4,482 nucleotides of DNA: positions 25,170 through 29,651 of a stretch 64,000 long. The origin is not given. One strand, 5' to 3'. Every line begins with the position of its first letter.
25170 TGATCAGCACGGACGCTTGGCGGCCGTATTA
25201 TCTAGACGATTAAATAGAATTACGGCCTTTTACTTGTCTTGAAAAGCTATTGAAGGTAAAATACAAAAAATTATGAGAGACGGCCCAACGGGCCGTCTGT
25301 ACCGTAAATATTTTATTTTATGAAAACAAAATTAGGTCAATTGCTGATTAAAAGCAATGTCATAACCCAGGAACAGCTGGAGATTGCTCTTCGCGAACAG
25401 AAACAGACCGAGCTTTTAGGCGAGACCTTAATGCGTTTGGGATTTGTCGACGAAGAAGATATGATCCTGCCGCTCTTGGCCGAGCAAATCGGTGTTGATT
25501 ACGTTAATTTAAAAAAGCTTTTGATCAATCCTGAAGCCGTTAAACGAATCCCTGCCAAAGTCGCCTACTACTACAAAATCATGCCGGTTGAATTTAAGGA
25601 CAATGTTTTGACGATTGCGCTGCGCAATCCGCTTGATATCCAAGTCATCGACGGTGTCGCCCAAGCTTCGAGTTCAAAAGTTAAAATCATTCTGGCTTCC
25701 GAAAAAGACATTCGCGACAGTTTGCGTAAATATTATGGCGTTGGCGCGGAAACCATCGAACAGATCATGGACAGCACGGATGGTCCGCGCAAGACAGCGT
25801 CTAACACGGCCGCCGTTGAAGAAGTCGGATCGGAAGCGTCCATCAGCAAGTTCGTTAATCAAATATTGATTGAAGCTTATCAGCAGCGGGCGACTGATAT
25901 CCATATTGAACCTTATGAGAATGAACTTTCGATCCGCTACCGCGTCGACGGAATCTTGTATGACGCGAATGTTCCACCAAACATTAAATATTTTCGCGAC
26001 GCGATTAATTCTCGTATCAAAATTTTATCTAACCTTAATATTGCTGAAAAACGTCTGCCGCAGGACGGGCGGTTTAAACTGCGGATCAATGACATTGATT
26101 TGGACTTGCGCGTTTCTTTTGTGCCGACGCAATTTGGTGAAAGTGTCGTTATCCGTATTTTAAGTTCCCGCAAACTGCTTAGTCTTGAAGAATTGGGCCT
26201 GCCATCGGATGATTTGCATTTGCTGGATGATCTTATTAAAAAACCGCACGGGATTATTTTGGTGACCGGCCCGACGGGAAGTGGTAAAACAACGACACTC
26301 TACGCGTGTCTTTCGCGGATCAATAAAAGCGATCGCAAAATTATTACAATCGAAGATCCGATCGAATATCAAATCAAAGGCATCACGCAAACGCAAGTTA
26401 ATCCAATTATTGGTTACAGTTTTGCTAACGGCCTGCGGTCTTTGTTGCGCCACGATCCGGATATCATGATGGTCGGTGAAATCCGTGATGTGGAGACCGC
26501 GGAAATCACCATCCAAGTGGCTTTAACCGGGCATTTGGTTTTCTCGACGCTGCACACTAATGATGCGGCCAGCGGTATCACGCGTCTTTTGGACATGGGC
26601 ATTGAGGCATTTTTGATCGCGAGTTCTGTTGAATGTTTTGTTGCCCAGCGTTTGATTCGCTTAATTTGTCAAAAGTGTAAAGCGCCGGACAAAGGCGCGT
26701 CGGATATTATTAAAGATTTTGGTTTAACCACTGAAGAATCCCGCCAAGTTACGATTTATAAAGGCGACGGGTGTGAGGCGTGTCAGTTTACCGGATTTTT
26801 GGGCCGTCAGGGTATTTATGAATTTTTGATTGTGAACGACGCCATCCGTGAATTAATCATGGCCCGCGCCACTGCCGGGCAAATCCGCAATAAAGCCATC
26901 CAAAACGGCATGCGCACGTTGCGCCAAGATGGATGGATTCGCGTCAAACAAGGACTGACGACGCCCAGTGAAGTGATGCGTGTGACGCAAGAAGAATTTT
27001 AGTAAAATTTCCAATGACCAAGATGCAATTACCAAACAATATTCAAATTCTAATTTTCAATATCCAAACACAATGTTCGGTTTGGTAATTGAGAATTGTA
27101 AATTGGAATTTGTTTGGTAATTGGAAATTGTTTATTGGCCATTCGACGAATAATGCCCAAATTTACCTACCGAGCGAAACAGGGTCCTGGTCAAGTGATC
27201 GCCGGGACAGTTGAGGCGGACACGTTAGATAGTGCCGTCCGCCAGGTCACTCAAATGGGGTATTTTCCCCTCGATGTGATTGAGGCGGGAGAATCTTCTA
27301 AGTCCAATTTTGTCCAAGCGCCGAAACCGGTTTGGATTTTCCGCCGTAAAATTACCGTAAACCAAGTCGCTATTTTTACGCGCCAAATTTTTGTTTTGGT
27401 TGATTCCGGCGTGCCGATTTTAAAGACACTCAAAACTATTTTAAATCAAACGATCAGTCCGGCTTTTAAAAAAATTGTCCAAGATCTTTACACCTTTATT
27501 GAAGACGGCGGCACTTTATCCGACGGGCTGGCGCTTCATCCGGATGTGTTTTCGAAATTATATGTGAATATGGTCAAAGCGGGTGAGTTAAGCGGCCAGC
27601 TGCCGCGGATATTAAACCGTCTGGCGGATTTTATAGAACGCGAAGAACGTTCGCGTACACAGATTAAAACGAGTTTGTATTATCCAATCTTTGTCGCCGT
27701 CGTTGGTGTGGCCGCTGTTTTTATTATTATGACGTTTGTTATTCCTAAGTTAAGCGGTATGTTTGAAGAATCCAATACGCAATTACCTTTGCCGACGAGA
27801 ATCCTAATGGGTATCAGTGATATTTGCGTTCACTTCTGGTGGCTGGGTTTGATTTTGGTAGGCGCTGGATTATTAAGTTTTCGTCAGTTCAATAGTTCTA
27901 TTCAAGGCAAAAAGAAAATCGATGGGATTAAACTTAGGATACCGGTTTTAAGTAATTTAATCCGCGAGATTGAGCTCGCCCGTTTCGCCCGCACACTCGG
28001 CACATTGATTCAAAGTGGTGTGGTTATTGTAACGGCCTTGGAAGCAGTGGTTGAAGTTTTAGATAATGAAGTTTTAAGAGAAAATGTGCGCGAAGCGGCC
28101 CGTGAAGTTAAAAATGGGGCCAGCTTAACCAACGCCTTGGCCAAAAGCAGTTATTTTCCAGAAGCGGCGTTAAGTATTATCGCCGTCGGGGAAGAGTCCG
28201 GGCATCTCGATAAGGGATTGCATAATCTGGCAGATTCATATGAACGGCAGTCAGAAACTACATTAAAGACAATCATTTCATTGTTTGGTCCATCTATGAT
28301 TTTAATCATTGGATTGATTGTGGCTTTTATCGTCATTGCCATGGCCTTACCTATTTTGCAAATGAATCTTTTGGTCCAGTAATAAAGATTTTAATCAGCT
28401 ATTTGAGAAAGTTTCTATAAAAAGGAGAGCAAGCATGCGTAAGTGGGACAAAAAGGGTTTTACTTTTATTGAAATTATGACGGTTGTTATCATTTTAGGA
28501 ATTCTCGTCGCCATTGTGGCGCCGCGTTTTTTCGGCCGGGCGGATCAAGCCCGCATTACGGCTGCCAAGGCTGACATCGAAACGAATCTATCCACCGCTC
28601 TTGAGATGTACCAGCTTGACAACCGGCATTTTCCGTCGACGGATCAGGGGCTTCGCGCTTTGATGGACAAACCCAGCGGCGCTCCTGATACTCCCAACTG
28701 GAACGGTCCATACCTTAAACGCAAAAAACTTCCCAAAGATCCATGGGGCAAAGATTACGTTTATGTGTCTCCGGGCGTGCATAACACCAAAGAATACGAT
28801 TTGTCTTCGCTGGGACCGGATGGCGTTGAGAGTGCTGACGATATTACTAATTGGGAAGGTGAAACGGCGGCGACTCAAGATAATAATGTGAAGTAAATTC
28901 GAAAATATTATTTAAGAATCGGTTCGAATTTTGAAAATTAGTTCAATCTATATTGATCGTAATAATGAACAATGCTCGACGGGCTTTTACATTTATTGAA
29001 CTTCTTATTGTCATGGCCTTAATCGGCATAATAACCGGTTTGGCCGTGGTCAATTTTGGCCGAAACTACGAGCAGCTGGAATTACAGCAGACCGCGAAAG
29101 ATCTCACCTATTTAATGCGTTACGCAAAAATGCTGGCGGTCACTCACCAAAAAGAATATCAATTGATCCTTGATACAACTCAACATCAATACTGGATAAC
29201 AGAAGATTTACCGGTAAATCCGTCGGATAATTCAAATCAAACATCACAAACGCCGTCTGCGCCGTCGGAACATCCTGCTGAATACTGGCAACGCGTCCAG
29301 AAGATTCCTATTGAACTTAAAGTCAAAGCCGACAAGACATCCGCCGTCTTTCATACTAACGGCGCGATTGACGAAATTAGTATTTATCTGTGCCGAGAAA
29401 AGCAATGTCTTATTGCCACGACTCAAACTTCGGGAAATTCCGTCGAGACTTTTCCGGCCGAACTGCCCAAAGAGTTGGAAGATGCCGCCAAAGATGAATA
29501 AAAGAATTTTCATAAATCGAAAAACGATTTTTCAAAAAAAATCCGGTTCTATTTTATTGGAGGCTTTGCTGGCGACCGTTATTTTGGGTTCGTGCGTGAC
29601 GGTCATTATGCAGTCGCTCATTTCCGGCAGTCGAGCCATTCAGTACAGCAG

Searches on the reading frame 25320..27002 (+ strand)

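Call 56: search_protein_families(library=pfam, proteins=[window:25320-27002:+], max_evalue=0.00001)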
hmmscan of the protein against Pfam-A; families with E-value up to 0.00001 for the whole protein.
window:25320-27002:+ (560 aa): 3 families
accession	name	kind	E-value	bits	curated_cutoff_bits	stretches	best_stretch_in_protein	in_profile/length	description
PF00437.27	T2SSE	-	1.6e-132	442.1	24.9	1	171-554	4-370/370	Type II/IV secretion system protein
PF05157.20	MshEN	-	8.7e-16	58.1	23.1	1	58-142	2-87/90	MshEN domain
PF13604.12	AAA_30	-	9e-06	26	27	0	301-342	9-50/191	AAA domain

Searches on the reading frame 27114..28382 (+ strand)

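Call 56: search_protein_families(library=pfam, proteins=[window:27114-28382:+], max_evalue=0.00001)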
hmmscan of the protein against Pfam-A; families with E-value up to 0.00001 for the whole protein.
window:27114-28382:+ (422 aa): 1 family
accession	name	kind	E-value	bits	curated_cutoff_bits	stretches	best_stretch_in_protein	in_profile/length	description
PF00482.28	T2SSF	-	1e-62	210.1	25.2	2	88-211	1-125/125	Type II secretion system (T2SS), protein F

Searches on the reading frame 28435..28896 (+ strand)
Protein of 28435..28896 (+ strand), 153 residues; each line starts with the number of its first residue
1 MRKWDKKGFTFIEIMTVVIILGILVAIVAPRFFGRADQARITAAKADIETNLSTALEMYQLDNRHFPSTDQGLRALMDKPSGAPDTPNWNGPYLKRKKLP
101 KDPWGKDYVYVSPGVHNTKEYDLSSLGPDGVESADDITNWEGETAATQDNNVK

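Call 56: search_protein_families(library=pfam, proteins=[window:28435-28896:+], max_evalue=0.00001)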
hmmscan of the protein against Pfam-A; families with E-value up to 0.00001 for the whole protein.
window:28435-28896:+ (153 aa): 2 families
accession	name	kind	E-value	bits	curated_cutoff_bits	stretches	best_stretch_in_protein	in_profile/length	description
PF08334.16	T2SSG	-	1e-34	119.3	21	1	32-139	2-107/108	Type II secretion system (T2SS), protein G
PF07963.17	N_methyl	-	3.7e-06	26.7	21.2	1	6-28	4-26/27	Prokaryotic N-terminal methylation motif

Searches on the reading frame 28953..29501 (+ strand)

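Call 56: search_protein_families(library=pfam, proteins=[window:28953-29501:+], max_evalue=0.00001)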
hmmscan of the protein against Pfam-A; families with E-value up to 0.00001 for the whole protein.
window:28953-29501:+ (182 aa): 1 family
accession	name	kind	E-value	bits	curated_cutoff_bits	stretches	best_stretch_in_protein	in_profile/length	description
PF07963.17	N_methyl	-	8.8e-07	28.7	21.2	1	7-31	2-26/27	Prokaryotic N-terminal methylation motif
